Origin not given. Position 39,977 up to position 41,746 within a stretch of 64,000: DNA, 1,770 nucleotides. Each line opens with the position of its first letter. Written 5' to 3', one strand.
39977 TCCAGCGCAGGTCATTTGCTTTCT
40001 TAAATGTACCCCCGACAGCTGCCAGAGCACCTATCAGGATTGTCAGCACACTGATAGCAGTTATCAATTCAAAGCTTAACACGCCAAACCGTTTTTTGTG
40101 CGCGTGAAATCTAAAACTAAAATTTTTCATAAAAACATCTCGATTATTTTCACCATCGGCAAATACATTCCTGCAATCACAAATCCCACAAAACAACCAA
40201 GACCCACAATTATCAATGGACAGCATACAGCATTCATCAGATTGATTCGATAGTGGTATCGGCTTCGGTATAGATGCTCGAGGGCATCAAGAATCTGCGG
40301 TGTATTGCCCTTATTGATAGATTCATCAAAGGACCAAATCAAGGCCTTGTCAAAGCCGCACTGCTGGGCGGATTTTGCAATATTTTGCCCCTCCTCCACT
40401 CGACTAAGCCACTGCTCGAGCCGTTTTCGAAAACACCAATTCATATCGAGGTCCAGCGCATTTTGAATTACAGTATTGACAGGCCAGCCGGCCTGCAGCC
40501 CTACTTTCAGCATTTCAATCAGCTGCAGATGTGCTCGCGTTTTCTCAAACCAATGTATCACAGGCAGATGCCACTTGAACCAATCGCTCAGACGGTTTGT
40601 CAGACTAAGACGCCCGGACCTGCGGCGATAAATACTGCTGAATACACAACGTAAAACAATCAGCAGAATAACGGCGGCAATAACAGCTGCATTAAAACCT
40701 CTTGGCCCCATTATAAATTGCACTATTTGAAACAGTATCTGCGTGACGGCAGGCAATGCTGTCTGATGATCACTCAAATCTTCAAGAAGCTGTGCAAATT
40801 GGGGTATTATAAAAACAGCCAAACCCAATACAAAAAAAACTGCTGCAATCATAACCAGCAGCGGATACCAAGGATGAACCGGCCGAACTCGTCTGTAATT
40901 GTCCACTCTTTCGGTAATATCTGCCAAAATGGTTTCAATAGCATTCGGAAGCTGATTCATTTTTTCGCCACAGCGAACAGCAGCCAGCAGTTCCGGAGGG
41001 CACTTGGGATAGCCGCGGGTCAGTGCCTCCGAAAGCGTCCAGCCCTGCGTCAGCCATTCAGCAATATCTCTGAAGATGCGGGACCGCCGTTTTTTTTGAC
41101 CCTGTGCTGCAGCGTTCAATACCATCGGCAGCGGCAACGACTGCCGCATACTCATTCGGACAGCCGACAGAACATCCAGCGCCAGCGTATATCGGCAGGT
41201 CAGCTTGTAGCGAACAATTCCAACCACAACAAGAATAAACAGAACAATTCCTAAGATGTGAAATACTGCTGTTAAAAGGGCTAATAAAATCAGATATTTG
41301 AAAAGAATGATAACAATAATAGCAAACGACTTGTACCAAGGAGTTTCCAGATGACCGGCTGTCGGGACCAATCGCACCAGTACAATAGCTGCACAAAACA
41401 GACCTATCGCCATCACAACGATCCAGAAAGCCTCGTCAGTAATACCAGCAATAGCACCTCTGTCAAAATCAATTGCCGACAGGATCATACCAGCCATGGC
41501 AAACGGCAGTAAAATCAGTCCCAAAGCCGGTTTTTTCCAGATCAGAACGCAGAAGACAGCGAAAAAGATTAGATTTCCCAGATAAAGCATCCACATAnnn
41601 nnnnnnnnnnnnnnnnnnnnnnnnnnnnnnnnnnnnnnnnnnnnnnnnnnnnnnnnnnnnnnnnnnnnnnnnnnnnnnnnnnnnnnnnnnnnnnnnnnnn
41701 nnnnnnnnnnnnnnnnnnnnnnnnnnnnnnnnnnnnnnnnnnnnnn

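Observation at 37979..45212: Secretin-less, minimal T2SS / type-IV-filament-like operon with an atypical parts list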

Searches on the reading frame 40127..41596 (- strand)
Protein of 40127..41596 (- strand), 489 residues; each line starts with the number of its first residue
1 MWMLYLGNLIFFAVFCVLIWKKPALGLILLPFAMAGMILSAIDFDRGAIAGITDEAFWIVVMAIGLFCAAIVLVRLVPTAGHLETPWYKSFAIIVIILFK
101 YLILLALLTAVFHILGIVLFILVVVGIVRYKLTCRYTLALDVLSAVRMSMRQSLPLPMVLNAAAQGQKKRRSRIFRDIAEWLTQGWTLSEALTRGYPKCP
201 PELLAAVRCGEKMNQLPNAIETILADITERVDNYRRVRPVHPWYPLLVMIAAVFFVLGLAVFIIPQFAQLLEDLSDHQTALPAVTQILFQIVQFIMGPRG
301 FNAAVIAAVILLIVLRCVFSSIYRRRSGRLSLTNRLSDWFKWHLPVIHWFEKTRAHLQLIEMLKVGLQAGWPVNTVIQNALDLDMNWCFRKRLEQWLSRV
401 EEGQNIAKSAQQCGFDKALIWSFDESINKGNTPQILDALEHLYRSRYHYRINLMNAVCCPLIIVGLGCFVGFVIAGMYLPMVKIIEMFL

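Call 3: search_protein_families(library=pfam, proteins=[window:40127-41596:-], max_evalue=0.1)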
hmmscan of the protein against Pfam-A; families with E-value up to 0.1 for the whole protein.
window:40127-41596:- (489 aa): 2 families
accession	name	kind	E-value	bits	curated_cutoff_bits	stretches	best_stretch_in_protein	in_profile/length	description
PF00482.28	T2SSF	-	1.4e-19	70.7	25.2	2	146-265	5-125/125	Type II secretion system (T2SS), protein F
PF09802.14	Sec66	-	0.095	12.7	22.1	0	306-344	8-44/180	Preprotein translocase subunit Sec66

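Call 4: search_protein_families(library=ncbifam, proteins=[window:40127-41596:-], max_evalue=0.1)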
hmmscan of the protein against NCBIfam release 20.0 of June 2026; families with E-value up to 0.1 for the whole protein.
window:40127-41596:- (489 aa): 7 families
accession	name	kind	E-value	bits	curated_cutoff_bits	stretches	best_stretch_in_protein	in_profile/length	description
NF007861.0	PRK10573.1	equivalog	4.8e-26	91.7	401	1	151-484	73-394/401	protein transport protein HofC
TIGR02120.1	GspF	equivalog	1.4e-25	90.4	424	1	153-486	79-399/401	type II secretion system inner membrane protein GspF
NF052607.1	T4PiliAsmPilCThrm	equivalog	3.5e-23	82.4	700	1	164-486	94-402/406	type IV pilus assembly protein PilC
NF041012.2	T4P_ComGB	equivalog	2.7e-16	59.8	240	2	167-320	31-175/332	competence type IV pilus assembly protein ComGB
NF052606.1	T4PiliAsmPilCMyx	equivalog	8e-16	57.9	700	1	154-485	97-415/419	type IV pilus assembly protein PilC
NF047826.1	T3SSXpsF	equivalog_domain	3.5e-11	42.5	650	1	168-484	98-400/405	type II secretion system protein XpsF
NF050065.1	DisulBndDsbICampy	equivalog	0.01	14.3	800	1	248-307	114-174/498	disulfide bond formation protein DsbI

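Call 15: find_homologous_proteins(query=window:40127-41596:-)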
Query window:40127-41596:- (489 aa): 100 proteins with E <= 0.001 among 8000 candidates.
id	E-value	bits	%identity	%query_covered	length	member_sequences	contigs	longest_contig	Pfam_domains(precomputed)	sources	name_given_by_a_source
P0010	0.0e+0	1041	100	95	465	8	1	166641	PF00482.29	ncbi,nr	ncbi:MAG: type II secretion system F family protein [Phycisphaerae bacterium]|nr:type II secretion s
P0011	1.1e-233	794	71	100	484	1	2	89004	PF00482.29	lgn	-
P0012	1.5e-203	695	62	100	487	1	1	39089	PF00482.29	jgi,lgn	jgi:type IV pilus assembly protein PilC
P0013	4.9e-173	594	55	97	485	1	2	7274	PF00482.29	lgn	-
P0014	1.3e-165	570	53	98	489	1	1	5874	PF00482.29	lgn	-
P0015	1.9e-164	566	52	98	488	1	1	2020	PF00482.29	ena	-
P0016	6.6e-161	554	52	98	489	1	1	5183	PF00482.29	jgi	jgi:type IV pilus assembly protein PilC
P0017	2.0e-159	550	50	98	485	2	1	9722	PF00482.29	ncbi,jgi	jgi:type II secretory pathway component PulF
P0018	2.1e-159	549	52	99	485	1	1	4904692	PF00482.29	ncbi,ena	-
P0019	7.5e-159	548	52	98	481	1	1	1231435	PF00482.29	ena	-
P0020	4.4e-156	539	48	98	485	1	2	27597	PF00482.29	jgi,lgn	jgi:type IV pilus assembly protein PilC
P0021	5.5e-156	538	50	98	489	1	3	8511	PF00482.29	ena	-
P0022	1.0e-153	531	49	97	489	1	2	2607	PF00482.29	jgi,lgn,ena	-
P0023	1.7e-153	530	50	99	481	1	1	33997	PF00482.29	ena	-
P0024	3.0e-152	526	49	100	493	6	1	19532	PF00482.29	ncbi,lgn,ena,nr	ncbi:MAG: hypothetical protein B6I25_03775 [Planctomycetales bacterium 4572_13]|nr:MAG: hypothetical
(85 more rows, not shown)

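Call 17: find_related_loci(query=A1, collection=genome_contigs, flank=10000)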
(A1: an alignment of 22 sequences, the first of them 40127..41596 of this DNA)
Query A1 (489 aa) in genome_contigs; peptide patterns used: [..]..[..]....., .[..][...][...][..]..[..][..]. (x = any residue, [..] = any of these).
186 stretches matched a pattern; 159 encode a relative of the query (tblastn E <= 1e-3); the best 80 are kept; 80 distinct loci.
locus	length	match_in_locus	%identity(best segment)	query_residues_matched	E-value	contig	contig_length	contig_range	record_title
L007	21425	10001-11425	52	5-489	6e-161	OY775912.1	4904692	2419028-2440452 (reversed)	MAG: Anaerohalosphaeraceae bacterium isolate 978f9c3d-91dc-4e11-95ec-8fa255ba7f00 genome assembly, chromosome: 1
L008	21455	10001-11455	51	2-489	1e-159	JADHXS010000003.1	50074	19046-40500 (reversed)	MAG: Phycisphaerae bacterium isolate BS750m-G59 BS-750m-C506, whole genome shotgun sequence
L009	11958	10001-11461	49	1-489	2e-158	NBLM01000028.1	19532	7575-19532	MAG: Planctomycetales bacterium 4572_13 ex4572_13_scaffold_1462, whole genome shotgun sequence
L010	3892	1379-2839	49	1-489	7e-164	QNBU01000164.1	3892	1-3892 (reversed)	MAG: Planctomycetota bacterium isolate B26_G1 B26_Guay1_scaffold_21938, whole genome shotgun sequence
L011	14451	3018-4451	46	2-489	1e-154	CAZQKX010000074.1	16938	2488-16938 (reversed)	MAG TPA_asm: uncultured Pirellulales bacterium isolate SRP167671_co1_135 genome assembly, contig: NODE_3955_length_16938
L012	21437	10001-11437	46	2-489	2e-151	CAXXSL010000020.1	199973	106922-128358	MAG: Anaerohalosphaeraceae bacterium isolate e6d7abad-767e-426a-9bd1-1558fb450614 genome assembly, contig: contig_20, wh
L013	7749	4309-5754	45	1-485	2e-132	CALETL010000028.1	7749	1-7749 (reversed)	MAG: uncultured Phycisphaerae bacterium isolate N4_Bin_METABAT__98_1 genome assembly, contig: c_000007899363, whole geno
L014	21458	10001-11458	43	1-489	2e-127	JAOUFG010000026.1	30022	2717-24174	MAG: Phycisphaerae bacterium isolate 4_1_July_SF_Bin34 4_1_July_SF_Bin34_scaffold_525_c1, whole genome shotgun sequence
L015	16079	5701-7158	40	1-489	1e-126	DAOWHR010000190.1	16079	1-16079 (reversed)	MAG TPA_asm: Anaerohalosphaeraceae bacterium isolate CSMAG_2022 CSMAG_2022_k141_3164218_length_16079_cov_8.0000, whole g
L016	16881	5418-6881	43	1-489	2e-131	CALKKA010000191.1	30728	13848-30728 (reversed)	MAG: uncultured Phycisphaerae bacterium isolate N4_Bin_METABAT__100_sub_1 genome assembly, contig: c_000000207047, whole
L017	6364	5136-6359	41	1-411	1e-106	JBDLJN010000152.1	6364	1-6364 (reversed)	MAG: Planctomycetota bacterium isolate MAG098 MAG098_152, whole genome shotgun sequence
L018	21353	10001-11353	39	1-461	3e-106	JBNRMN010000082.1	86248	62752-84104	MAG: Anaerohalosphaeraceae bacterium isolate UACH.ghe k127_702760, whole genome shotgun sequence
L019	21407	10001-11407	38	10-486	7e-105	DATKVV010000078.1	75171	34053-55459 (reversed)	MAG TPA_asm: Sedimentisphaerales bacterium isolate SMAG_U14143 k141_3513556, whole genome shotgun sequence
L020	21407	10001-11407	39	9-486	4e-103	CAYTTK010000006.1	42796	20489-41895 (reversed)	MAG TPA_asm: uncultured Pirellulales bacterium isolate SRP068000_co1_555 genome assembly, contig: NODE_816_length_42796_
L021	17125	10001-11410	39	9-486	5e-103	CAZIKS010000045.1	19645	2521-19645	MAG TPA_asm: uncultured Pirellulales bacterium isolate SRP068000_co4_338 genome assembly, contig: NODE_2897_length_19645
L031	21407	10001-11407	39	13-485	2e-100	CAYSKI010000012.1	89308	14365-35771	MAG TPA_asm: uncultured Pirellulales bacterium isolate binchicken_co89_445 genome assembly, contig: NODE_244_length_8930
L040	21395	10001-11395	38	14-486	5e-99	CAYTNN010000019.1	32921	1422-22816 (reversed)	MAG TPA_asm: uncultured Pirellulales bacterium isolate SRP178699_co2_413 genome assembly, contig: NODE_605_length_32921_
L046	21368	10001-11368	39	14-474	5e-98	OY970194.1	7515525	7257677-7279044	MAG: Sedimentisphaerales bacterium isolate MFD00905.bin.c.1 genome assembly, chromosome: 1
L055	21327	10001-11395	38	14-486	4e-97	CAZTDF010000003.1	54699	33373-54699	MAG TPA_asm: uncultured Pirellulales bacterium isolate SRP214966_co5_256 genome assembly, contig: NODE_274_length_54699_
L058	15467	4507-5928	37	3-486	7e-97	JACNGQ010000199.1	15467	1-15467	MAG: Planctomycetota bacterium isolate NIOZ-UU13 NIOZ-UU_NODE_4791_length_15467_cov_10.0944, whole genome shotgun sequen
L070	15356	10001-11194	43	90-486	4e-95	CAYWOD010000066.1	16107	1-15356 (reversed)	MAG TPA_asm: uncultured Pirellulales bacterium isolate SRP068000_co1_578 genome assembly, contig: NODE_5558_length_16107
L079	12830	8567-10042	35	3-486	3e-93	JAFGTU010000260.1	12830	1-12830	MAG: Sedimentisphaerales bacterium isolate Zod_Metabat.999 k87_6273654, whole genome shotgun sequence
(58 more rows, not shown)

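Call 22: search_protein_families(library=pfam, proteins=[L070:5484-6053:-, L055:3834-4376:-, L040:611-1915:-, L058:7440-8774:-, L046:2220-3269:-, L079:11642-12562:+, L020:6074-7768:+, L055:12740-13768:+, L055:1644-3521:-, L031:17622-19835:+], max_evalue=0.01)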
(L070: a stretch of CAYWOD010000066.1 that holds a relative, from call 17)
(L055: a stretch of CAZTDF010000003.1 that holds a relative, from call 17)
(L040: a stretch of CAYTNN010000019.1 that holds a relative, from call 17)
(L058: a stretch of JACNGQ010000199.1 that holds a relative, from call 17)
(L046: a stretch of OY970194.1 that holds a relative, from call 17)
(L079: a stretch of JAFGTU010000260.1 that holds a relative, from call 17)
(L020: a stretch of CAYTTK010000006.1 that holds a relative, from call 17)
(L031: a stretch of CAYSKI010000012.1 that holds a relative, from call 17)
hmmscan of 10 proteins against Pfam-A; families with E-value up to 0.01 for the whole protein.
L070:5484-6053:- (189 aa): 5 families
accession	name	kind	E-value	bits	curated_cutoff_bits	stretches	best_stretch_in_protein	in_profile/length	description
PF08281.18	Sigma70_r4_2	-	2.5e-12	46.7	25.7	1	127-176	4-53/54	Sigma-70, region 4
PF04545.22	Sigma70_r4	-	2e-07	30.9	24.1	1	130-167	1-38/50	Sigma-70, region 4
PF04542.20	Sigma70_r2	-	5.9e-06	26.4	24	1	32-93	3-67/71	Sigma-70 region 2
PF13384.12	HTH_23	-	0.0034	17.6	24.6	1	142-170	9-38/50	Homeodomain-like domain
PF13404.12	HTH_AsnC-type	-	0.0053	17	27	0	145-167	13-35/42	AsnC-type helix-turn-helix domain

L055:3834-4376:- (180 aa): 0 families

L040:611-1915:- (434 aa): 3 families
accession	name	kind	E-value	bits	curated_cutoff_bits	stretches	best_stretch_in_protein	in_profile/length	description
PF01025.24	GrpE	-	1.6e-09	38.1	25.8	1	274-431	12-162/165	GrpE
PF08045.16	CDC14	-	2.7e-05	23.9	23.3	1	243-367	17-129/284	Cell division control protein 14, SIN component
PF02699.20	YajC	-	0.0047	17.2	28.2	0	197-223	20-46/78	Preprotein translocase subunit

L058:7440-8774:- (444 aa): 3 families
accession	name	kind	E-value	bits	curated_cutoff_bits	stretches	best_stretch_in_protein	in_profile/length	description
PF19051.5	GFO_IDH_MocA_C2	-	3.3e-30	105.9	23.3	1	219-443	44-253/254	Oxidoreductase family, C-terminal alpha/beta domain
PF01408.29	GFO_IDH_MocA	-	1.1e-17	65.3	24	1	46-168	3-119/120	Oxidoreductase family, NAD-binding Rossmann fold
PF22725.1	GFO_IDH_MocA_C3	-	1.1e-05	25.8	27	1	244-337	26-123/124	GFO/IDH/MocA C-terminal domain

L046:2220-3269:- (349 aa): 2 families
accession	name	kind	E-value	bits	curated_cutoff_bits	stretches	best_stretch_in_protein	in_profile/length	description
PF00012.26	HSP70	-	9.5e-84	282.1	20.6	1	4-340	1-366/599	Hsp70 protein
PF06723.19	MreB_Mbl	-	1.9e-15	57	27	1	98-340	81-313/327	MreB/Mbl protein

L079:11642-12562:+ (306 aa): 1 family
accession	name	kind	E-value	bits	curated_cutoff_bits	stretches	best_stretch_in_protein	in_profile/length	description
PF00892.27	EamA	-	8.8e-30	104.2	28.2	2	11-152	2-135/135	EamA-like transporter family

L020:6074-7768:+ (564 aa): 0 families

L055:12740-13768:+ (342 aa): 2 families
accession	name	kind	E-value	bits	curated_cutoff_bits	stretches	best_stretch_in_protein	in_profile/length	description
PF00437.27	T2SSE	-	3.1e-42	145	24.9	1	5-278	13-287/370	Type II/IV secretion system protein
PF00448.28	SRP54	-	0.0088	16.1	22.7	0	59-88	73-102/196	SRP54-type protein, GTPase domain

L055:1644-3521:- (625 aa): 5 families
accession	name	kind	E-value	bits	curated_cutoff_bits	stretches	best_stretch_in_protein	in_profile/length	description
PF00437.27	T2SSE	-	5.8e-140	466.6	24.9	1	223-604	3-370/370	Type II/IV secretion system protein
PF05157.20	MshEN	-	6.8e-14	52.1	23.1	1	106-185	1-81/90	MshEN domain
PF13401.12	AAA_22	-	0.00034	21.4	27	0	362-389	5-32/130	AAA domain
PF13439.12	Glyco_transf_4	-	0.00062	20.3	28.5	1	416-529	56-159/170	Glycosyltransferase Family 4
PF13555.12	AAA_29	-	0.0015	18.7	27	1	361-379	19-39/61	P-loop containing region of AAA domain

L031:17622-19835:+ (737 aa): 3 families
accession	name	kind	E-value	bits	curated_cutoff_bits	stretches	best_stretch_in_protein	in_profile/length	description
PF13385.13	Laminin_G_3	-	2.7e-14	54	27.6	1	92-242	12-151/151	Concanavalin A-like lectin/glucanases superfamily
PF07081.18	DUF1349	-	6.3e-06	26.4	32.4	1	477-633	16-176/179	Protein of unknown function (DUF1349)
PF02210.31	Laminin_G_2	-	0.0025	18.7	22.9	1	155-231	45-123/126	Laminin G domain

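Call 52: search_protein_families(library=ncbifam, proteins=[L055:12740-13768:+, L055:1644-3521:-, L020:6074-7768:+, L008:13748-19267:+], max_evalue=0.001)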
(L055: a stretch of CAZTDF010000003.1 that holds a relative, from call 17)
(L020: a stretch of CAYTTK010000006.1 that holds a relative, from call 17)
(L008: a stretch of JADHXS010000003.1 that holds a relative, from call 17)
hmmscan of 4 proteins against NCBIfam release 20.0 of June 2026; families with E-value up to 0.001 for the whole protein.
L055:12740-13768:+ (342 aa): 19 families
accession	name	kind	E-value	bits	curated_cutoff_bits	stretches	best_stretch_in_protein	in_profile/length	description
TIGR01420.1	pilT_fam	subfamily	7.3e-108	360.8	319.1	1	5-335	3-335/343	PilT/PilU family type 4a pilus ATPase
TIGR02524.1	dot_icm_DotB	equivalog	9.1e-45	153.4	463.3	1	6-338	8-354/358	Dot/Icm type IV secretion system ATPase DotB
TIGR02525.1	plasmid_TraJ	equivalog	1.3e-44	152.7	368.3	1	6-296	14-325/372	plasmid transfer ATPase TraJ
NF041000.1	ATPase_ComGA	equivalog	3.3e-39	134.5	300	1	5-270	1-266/267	competence type IV pilus ATPase ComGA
TIGR02533.1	type_II_gspE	equivalog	9.4e-36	123.5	630.25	1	9-278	118-388/486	type II secretion system ATPase GspE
NF007755.0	PRK10436.1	equivalog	2.5e-34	118.8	617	1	5-272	90-358/465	type II secretion system protein GspE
TIGR02538.1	type_IV_pilB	equivalog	2.8e-30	105.5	675.65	1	120-269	313-452/564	type IV-A pilus assembly ATPase PilB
NF053534.1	T4PilAsmATPsTfpB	equivalog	6.9e-30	104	850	1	115-272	328-475/584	type IV pilus assembly ATPase TfpB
NF058587.1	archaellum_moto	equivalog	2.9e-18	65.9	550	1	126-242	278-395/527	archaellum flagellar ATPase motor FlaI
TIGR02782.1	TrbB_P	equivalog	5.7e-13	48.8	304.55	1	123-285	136-293/303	P-type conjugative transfer ATPase TrbB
TIGR02788.1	VirB11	equivalog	1.4e-12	47.3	249.95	1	122-247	143-269/308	P-type DNA transfer ATPase VirB11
TIGR03819.1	heli_sec_ATPase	hypoth_equivalog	2.8e-10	39.9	373.15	1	122-265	177-324/340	TadA family conjugal transfer-associated ATPase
NF010475.0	PRK13900.1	equivalog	5.6e-10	38.8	389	1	119-240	156-279/333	type IV secretion system ATPase VirB11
NF010469.0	PRK13894.1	subfamily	1.3e-08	34.6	508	1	123-265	149-291/320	conjugal transfer ATPase TrbB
NF010407.0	PRK13833.1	subfamily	8.6e-08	32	499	1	126-267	147-286/323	conjugal transfer protein TrbB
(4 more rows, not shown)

L055:1644-3521:- (625 aa): 17 families
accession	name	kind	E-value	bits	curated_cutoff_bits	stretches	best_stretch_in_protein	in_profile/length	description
TIGR02533.1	type_II_gspE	equivalog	1.5e-186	620.8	630.25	1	124-606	2-486/486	type II secretion system ATPase GspE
TIGR02538.1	type_IV_pilB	equivalog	9.5e-179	595.6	675.65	1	56-607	5-563/564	type IV-A pilus assembly ATPase PilB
NF053534.1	T4PilAsmATPsTfpB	equivalog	5.6e-154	513.7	850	1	103-606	73-582/584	type IV pilus assembly ATPase TfpB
NF007755.0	PRK10436.1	equivalog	1.2e-142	475.8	617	1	138-607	21-460/465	type II secretion system protein GspE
NF041000.1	ATPase_ComGA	equivalog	1.6e-76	256.8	300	1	235-499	3-266/267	competence type IV pilus ATPase ComGA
TIGR01420.1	pilT_fam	subfamily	1e-54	186.1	319.1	1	234-501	4-271/343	PilT/PilU family type 4a pilus ATPase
TIGR02525.1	plasmid_TraJ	equivalog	6.3e-27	94.5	368.3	1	326-477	119-271/372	plasmid transfer ATPase TraJ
TIGR02524.1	dot_icm_DotB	equivalog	3.8e-21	75.7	463.3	1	353-477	125-258/358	Dot/Icm type IV secretion system ATPase DotB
NF058587.1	archaellum_moto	equivalog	8.8e-17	61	550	1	365-525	278-444/527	archaellum flagellar ATPase motor FlaI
TIGR02782.1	TrbB_P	equivalog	4.8e-13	49.1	304.55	1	362-477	136-254/303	P-type conjugative transfer ATPase TrbB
NF010469.0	PRK13894.1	subfamily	1.9e-12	47.2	508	1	360-476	147-265/320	conjugal transfer ATPase TrbB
TIGR03819.1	heli_sec_ATPase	hypoth_equivalog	3.2e-11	43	373.15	1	321-480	136-302/340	TadA family conjugal transfer-associated ATPase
TIGR02788.1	VirB11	equivalog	4.2e-11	42.4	249.95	1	361-478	143-265/308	P-type DNA transfer ATPase VirB11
NF010407.0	PRK13833.1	subfamily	2.9e-10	40.1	499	1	365-479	147-263/323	conjugal transfer protein TrbB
NF053672.1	bindosome_BasE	exception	4.3e-08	32.3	1000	1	354-477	262-390/512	bindosome assembly system ATPase subunit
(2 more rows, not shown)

L020:6074-7768:+ (564 aa): 0 families

L008:13748-19267:+ (1839 aa): 11 families
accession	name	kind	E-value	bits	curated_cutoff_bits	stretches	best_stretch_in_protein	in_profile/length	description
TIGR02095.1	glgA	subfamily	9.3e-27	93.8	328.45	2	1595-1693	356-451/477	glycogen/starch synthase, ADP-glucose type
NF001903.0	PRK00654.2-2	equivalog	8e-20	70.9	616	2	1544-1731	318-476/482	glycogen synthase GlgA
NF001898.0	PRK00654.1-1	equivalog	1.1e-18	67.1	603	1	1597-1732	358-474/477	glycogen synthase GlgA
NF001905.0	PRK00654.2-4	subfamily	1.4e-14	53.6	560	1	1599-1732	367-485/489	glycogen synthase GlgA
NF001900.0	PRK00654.1-3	equivalog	1e-13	50.6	509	1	1555-1742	304-463/481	glycogen synthase GlgA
NF001906.0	PRK00654.2-5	equivalog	7.1e-12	45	870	2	1599-1689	367-452/485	glycogen synthase GlgA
NF001899.0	PRK00654.1-2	equivalog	3e-10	39.1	459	1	1604-1699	362-455/478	glycogen synthase GlgA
NF001901.0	PRK00654.1-5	equivalog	4.5e-10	38.6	649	1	1602-1695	385-467/502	glycogen synthase GlgA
NF010699.0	PRK14099.1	equivalog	2.6e-08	32.8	762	1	1605-1731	367-477/485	glycogen synthase GlgA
NF001902.0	PRK00654.2-1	equivalog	8.5e-08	31.2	845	1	1600-1732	370-488/492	glycogen synthase GlgA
NF010698.0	PRK14098.1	equivalog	1.7e-07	30.3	754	0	1596-1704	370-471/489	starch synthase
